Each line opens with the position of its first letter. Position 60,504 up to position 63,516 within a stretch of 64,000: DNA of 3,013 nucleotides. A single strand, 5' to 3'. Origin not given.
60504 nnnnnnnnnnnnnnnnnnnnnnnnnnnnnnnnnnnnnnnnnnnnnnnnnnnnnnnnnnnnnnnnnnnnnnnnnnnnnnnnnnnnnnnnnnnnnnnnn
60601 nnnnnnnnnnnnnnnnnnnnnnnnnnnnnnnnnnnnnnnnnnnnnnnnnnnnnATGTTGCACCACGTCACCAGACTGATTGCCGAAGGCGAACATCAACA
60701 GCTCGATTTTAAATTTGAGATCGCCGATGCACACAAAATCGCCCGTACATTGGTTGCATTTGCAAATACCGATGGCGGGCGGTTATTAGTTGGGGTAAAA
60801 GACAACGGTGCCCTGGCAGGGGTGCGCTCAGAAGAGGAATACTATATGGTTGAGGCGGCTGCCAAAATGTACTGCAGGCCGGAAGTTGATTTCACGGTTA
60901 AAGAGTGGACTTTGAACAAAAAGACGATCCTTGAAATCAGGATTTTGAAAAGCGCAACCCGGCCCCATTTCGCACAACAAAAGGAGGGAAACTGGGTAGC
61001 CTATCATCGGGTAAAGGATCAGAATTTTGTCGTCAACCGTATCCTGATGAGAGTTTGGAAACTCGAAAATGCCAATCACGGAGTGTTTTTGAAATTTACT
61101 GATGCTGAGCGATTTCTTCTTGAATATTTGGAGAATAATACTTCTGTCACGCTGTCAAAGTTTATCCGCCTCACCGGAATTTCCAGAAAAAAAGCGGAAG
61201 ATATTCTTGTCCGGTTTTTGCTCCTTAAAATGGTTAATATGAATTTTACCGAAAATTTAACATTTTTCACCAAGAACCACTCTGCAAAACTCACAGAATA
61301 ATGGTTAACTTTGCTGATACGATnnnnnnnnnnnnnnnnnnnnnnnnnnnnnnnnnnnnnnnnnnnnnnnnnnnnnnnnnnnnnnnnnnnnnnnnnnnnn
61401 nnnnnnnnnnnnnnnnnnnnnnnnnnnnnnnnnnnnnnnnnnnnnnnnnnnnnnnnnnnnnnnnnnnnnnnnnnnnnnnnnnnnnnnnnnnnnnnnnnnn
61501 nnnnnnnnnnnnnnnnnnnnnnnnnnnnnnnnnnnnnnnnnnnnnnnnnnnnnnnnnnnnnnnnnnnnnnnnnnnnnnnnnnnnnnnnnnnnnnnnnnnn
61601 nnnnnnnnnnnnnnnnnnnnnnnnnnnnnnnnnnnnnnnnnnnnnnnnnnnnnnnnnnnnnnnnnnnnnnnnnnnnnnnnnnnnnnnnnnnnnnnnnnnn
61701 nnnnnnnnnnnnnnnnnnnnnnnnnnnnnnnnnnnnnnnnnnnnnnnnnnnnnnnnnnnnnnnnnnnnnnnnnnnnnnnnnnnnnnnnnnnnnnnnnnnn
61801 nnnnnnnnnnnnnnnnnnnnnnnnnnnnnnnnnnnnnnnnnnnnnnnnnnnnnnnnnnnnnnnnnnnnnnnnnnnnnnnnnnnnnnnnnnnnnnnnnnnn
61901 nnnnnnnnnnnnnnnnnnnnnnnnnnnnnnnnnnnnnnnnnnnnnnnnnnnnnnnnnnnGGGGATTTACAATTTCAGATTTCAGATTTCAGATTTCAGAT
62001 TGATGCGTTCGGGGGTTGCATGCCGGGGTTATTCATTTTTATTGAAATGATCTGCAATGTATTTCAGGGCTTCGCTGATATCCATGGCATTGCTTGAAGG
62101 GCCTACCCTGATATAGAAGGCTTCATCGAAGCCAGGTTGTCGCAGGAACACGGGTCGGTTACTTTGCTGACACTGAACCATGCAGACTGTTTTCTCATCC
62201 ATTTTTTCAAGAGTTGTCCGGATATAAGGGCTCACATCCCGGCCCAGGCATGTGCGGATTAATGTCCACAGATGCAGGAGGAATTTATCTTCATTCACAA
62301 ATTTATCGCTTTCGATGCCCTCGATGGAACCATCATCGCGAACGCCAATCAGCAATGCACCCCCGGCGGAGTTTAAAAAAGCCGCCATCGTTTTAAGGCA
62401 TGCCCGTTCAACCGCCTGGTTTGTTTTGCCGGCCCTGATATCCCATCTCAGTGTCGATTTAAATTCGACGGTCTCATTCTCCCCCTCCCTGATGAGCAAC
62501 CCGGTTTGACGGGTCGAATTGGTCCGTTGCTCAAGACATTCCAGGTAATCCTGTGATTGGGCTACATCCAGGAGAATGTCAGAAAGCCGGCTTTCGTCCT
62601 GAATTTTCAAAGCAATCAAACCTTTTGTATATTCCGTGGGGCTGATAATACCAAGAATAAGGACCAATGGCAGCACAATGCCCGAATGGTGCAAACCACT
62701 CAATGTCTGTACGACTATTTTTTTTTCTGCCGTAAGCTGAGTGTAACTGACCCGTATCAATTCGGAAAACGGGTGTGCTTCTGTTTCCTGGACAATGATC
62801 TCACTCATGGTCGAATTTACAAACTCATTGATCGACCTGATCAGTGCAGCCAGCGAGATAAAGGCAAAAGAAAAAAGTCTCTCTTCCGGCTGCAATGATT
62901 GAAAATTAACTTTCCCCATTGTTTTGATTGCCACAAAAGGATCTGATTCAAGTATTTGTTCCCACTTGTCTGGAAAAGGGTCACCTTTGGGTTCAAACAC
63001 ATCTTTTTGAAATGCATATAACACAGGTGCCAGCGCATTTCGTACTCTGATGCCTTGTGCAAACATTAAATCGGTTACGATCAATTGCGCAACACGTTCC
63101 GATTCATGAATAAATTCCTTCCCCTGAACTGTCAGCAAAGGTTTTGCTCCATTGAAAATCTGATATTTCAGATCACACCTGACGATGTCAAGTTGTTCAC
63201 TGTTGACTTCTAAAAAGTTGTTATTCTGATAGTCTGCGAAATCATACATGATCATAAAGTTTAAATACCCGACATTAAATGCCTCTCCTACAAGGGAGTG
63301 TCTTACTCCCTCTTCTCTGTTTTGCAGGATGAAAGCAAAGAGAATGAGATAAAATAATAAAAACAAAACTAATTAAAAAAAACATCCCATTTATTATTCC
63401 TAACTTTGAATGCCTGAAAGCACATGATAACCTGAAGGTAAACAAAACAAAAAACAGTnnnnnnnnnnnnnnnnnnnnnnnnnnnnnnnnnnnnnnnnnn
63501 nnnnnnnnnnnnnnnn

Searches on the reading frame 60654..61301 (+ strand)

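Call 34: search_protein_families(library=pfam, proteins=[window:60654-61301:+], max_evalue=0.001)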
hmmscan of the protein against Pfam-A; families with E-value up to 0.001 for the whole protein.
window:60654-61301:+ (215 aa): 1 family
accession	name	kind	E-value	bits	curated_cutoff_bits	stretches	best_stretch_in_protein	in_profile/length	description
PF04326.19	SLFN_AlbA_2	-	2.4e-19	70.4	25.3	1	13-124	1-114/118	Schlafen, AlbA_2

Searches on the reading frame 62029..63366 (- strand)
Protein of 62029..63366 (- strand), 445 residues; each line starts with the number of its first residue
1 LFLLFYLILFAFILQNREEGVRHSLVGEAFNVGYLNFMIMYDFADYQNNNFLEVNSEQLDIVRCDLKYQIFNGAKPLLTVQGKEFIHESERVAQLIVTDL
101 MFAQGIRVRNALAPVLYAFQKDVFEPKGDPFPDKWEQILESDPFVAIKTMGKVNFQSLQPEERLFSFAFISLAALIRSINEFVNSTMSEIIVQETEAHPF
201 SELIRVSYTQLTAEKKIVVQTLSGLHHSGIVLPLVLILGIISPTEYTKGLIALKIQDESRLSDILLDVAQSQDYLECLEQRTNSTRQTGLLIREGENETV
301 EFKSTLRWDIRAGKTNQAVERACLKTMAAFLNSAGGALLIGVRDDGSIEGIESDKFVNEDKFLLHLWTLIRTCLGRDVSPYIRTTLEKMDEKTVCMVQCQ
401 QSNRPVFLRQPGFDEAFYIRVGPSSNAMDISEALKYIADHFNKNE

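Call 34: search_protein_families(library=pfam, proteins=[window:62029-63366:-], max_evalue=0.001)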
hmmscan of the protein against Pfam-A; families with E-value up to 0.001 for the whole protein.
window:62029-63366:- (445 aa): 1 family
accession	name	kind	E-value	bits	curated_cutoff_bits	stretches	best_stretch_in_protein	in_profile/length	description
PF04326.19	SLFN_AlbA_2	-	3.2e-19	70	25.3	1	296-428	1-117/118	Schlafen, AlbA_2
